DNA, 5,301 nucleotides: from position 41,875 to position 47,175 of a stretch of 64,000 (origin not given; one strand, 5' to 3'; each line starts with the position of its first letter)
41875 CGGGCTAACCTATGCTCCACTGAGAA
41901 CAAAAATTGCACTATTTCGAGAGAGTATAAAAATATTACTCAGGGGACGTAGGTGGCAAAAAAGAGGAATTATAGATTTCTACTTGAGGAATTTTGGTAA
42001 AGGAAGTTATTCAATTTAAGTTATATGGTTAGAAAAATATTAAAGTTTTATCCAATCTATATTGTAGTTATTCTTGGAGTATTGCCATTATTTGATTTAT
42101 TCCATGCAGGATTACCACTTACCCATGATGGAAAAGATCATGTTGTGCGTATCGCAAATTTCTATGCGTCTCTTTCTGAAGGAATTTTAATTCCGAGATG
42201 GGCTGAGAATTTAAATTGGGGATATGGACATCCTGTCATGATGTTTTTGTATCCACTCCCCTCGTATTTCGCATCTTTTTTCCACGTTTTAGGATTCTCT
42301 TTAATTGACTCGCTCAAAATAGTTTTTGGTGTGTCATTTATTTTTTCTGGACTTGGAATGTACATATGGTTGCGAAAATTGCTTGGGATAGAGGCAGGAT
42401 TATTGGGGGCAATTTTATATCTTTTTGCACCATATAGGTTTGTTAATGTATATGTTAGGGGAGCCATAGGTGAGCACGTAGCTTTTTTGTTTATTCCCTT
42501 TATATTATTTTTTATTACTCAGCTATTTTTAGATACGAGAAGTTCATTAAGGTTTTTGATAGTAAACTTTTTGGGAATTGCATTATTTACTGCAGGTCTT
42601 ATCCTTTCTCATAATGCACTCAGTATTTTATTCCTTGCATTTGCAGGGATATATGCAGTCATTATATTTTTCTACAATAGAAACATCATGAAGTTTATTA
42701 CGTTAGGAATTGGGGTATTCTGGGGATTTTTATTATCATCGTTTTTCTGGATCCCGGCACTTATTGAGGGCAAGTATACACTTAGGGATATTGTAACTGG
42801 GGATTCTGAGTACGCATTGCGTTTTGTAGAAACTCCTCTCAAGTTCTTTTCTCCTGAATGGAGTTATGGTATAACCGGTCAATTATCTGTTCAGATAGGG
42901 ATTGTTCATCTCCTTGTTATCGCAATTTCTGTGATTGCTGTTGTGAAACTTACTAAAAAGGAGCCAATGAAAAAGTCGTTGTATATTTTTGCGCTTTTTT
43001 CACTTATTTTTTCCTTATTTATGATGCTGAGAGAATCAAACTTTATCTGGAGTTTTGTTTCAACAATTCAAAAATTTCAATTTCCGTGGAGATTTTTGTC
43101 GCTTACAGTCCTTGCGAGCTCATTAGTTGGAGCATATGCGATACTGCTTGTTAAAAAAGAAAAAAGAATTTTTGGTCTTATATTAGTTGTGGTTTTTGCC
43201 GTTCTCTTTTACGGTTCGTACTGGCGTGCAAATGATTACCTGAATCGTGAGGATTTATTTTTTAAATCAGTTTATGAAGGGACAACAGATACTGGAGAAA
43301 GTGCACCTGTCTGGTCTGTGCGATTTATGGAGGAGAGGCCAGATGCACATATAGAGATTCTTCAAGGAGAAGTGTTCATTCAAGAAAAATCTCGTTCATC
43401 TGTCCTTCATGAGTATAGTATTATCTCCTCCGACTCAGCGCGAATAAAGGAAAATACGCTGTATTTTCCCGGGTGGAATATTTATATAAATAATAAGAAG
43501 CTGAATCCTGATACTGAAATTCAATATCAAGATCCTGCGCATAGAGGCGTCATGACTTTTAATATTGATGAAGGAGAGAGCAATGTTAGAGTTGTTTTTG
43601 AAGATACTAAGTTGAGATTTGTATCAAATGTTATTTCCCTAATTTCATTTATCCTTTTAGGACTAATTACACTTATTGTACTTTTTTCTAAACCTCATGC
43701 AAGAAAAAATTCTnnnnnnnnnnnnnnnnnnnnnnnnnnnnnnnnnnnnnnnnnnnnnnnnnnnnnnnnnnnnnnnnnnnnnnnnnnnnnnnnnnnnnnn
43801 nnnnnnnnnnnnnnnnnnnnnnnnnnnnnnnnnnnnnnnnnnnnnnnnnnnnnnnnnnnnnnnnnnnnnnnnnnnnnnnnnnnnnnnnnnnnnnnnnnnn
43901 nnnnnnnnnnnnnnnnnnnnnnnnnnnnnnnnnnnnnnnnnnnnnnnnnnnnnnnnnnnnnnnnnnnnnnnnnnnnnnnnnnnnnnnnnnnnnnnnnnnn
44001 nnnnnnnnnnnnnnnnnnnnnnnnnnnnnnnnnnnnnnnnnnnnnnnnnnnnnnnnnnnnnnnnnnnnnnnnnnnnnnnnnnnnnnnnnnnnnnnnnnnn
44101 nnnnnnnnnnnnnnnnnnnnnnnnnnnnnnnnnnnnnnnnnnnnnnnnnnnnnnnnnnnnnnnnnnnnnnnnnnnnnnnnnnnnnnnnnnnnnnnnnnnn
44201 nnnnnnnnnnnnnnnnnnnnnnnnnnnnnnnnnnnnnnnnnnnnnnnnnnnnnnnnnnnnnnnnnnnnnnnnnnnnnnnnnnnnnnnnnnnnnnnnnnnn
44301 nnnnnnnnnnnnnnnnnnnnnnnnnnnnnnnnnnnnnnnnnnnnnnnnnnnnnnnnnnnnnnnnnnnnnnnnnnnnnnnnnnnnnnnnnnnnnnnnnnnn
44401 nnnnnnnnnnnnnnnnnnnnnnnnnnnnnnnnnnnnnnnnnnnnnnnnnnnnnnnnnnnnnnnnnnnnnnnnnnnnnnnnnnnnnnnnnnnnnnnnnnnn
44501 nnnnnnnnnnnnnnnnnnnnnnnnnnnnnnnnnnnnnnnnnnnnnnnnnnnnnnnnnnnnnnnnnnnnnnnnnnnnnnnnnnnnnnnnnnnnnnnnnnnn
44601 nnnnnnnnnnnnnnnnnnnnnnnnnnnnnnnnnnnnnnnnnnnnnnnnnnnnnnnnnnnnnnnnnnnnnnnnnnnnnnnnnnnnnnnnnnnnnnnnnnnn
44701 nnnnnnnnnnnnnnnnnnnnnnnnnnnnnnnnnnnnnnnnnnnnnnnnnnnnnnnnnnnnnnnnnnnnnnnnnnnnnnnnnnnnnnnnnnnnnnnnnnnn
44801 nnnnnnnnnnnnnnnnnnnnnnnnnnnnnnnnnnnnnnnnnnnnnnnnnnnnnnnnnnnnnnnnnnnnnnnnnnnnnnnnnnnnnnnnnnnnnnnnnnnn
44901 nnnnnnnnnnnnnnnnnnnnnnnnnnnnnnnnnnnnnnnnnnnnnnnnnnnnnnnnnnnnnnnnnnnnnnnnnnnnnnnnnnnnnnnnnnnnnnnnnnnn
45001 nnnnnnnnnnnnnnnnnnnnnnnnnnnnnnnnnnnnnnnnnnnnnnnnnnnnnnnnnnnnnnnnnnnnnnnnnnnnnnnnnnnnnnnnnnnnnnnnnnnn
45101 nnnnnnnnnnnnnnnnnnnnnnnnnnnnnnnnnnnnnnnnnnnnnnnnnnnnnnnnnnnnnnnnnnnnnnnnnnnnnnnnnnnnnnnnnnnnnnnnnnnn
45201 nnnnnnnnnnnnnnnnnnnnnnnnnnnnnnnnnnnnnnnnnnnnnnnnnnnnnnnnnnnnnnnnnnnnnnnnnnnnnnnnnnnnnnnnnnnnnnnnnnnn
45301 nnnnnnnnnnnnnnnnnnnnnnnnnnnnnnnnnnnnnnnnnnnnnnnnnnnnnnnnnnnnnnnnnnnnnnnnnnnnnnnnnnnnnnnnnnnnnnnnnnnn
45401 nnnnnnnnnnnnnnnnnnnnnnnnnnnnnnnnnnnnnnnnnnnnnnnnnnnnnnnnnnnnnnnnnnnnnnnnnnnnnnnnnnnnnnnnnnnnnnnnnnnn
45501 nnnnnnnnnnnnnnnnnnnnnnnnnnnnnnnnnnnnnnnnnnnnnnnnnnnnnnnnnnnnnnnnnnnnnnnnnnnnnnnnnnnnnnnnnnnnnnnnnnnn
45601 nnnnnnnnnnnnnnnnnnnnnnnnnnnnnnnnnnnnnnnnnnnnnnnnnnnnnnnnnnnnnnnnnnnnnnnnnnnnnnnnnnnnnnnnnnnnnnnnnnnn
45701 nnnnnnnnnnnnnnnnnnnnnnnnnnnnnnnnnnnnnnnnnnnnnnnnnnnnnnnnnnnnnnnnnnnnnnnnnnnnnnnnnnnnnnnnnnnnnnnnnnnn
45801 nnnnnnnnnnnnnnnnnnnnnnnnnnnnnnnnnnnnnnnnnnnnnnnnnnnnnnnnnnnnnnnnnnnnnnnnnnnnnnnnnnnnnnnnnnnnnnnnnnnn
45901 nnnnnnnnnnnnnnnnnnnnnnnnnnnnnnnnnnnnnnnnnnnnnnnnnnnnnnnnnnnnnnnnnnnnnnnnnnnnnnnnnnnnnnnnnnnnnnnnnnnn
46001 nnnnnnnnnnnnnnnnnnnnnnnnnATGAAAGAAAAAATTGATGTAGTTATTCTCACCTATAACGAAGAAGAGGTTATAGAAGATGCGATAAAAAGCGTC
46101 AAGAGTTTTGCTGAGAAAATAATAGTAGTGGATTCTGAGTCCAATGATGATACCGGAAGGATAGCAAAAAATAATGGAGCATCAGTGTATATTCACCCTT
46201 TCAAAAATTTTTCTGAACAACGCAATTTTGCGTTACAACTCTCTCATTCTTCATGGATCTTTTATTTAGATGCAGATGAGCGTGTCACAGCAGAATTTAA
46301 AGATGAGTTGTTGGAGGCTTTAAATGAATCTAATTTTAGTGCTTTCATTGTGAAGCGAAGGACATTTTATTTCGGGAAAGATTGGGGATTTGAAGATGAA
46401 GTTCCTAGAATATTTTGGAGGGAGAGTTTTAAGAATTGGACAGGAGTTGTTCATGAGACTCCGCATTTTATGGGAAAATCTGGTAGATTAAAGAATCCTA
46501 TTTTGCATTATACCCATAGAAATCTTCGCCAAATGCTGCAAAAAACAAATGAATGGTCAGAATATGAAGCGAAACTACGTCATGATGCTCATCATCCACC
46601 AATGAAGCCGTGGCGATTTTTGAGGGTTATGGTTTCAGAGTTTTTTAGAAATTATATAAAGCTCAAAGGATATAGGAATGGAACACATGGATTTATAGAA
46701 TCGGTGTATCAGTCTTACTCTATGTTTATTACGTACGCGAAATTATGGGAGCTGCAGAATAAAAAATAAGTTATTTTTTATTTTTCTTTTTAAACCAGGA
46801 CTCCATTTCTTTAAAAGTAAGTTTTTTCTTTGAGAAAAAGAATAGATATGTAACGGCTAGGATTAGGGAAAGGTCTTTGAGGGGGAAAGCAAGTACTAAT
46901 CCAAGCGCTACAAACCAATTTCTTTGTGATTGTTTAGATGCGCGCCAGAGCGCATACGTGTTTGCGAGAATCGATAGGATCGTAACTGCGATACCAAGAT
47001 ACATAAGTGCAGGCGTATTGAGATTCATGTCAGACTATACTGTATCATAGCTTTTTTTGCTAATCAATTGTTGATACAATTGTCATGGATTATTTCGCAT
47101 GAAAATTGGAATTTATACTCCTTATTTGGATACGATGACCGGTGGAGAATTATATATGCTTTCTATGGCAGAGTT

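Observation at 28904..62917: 34-kb uninterrupted co-directional glycosylation supercluster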

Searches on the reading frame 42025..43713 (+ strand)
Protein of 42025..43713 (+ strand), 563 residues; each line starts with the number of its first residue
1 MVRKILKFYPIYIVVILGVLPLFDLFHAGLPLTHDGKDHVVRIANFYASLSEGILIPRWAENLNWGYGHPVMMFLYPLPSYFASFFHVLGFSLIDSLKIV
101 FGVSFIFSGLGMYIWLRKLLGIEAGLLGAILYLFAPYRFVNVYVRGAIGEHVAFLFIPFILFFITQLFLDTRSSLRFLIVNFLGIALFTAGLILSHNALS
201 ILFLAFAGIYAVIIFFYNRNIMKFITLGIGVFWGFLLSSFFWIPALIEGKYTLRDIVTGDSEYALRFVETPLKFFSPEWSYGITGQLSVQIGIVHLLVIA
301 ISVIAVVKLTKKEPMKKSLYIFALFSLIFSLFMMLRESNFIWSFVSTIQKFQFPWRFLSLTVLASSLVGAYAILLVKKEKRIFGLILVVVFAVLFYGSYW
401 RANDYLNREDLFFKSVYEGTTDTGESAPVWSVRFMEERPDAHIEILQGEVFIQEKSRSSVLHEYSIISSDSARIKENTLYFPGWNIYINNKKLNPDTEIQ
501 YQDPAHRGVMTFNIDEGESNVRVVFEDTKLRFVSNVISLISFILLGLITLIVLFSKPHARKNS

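Call 4: search_protein_families(library=pfam, proteins=[window:42025-43713:+], max_evalue=0.01)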
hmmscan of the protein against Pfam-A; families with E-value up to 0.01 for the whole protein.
window:42025-43713:+ (563 aa): 1 family
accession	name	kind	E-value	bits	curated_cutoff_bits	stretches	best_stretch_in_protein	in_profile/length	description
PF10131.15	PTPS_related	-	2e-10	40.2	26.4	1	76-403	4-308/621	6-pyruvoyl-tetrahydropterin synthase related domain; membrane protein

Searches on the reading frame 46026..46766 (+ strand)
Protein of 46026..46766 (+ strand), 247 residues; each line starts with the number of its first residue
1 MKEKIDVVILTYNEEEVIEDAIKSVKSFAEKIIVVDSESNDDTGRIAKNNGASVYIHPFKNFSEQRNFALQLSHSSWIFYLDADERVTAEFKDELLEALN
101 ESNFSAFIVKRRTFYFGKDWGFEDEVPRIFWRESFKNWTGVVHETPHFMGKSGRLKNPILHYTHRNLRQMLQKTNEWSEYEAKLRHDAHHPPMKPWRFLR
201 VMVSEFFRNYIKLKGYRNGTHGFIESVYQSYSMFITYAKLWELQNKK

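Call 4: search_protein_families(library=pfam, proteins=[window:46026-46766:+], max_evalue=0.01)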
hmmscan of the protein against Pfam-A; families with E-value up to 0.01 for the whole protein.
window:46026-46766:+ (247 aa): 3 families
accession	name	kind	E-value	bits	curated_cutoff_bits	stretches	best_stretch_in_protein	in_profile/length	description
PF00535.33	Glycos_transf_2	-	3.7e-19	69.7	23.3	1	7-135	2-142/168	Glycosyl transferase family 2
PF13704.12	Glyco_tranf_2_4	-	5e-05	24.2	27.5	1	13-92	2-89/98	Glycosyl transferase family 2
PF10111.15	Glyco_tranf_2_2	-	0.001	19.1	27.3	1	7-97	2-104/276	Glycosyltransferase like family 2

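Call 29: search_protein_families(library=ncbifam, proteins=[window:46026-46766:+], max_evalue=0.001)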
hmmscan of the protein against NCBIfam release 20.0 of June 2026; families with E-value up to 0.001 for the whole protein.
window:46026-46766:+ (247 aa): 11 families
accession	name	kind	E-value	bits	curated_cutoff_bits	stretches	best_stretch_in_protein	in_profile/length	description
TIGR04195.1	S_glycosyl_SunS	equivalog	5.9e-14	51.7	350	1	5-91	59-147/421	SunS family peptide S-glycosyltransferase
TIGR04283.1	glyco_like_mftF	equivalog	2.7e-13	50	182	1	6-103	2-101/221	TIGR04283 family arsenosugar biosynthesis glycosyltransferase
TIGR04182.1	glyco_TIGR04182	equivalog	1.9e-10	40.6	325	1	6-104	3-102/293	S-layer glycoprotein N-glycosyltransferase AglJ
NF058614.1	PPMAGASynPpgS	equivalog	6.9e-09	35.5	370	1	7-59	4-56/226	polyprenyl-phospho-N-acetylgalactosaminyl synthase PpgS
NF010496.0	PRK13915.1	equivalog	4.2e-08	32.6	262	1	2-55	30-89/307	glucosyl-3-phosphoglycerate synthase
NF047683.1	TeichurnBiosyTuaG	equivalog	2e-07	30.9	400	1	2-104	5-116/252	teichuronic acid biosynthesis protein TuaG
NF041391.1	DPhHxTase_Halo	equivalog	9.2e-06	24.8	375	1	11-102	3-96/213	dolichyl-phosphate hexose transferase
NF050050.1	ProtGlycPglI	equivalog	9.5e-06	25.2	500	1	3-101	2-110/306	GalNAc(5)-diNAcBac-PP-undecaprenol beta-1,3-glucosyltransferase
NF007482.0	PRK10073.1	equivalog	0.00021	20.4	423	1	2-102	5-113/334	glycosyltransferase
TIGR03937.1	PgaC_IcaA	equivalog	0.00038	19.5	422.3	1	3-101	45-152/407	poly-beta-1,6-N-acetyl-D-glucosamine synthase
NF038299.1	EPS_HpsN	equivalog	0.00056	19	425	1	4-93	2-100/317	hormogonium polysaccharide biosynthesis glycosyltransferase HpsN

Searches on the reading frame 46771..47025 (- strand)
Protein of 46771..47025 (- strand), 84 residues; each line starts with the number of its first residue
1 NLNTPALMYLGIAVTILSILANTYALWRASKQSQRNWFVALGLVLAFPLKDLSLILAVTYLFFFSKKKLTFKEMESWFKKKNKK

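Call 64: search_protein_families(library=pfam, proteins=[window:46771-47025:-], max_evalue=10)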
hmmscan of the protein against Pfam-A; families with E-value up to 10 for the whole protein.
window:46771-47025:- (84 aa): 3 families
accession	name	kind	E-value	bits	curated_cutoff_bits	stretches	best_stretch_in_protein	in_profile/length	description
PF18893.5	DUF5652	-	2.3e-07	30.8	23.4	1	9-69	14-68/71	Family of unknown function (DUF5652)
PF08592.16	Anthrone_oxy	-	0.14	12.8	27.3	1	10-47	12-48/106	Anthrone oxygenase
PF00746.26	Gram_pos_anchor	-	9.9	6.7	20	0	3-28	16-39/43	LPXTG cell wall anchor motif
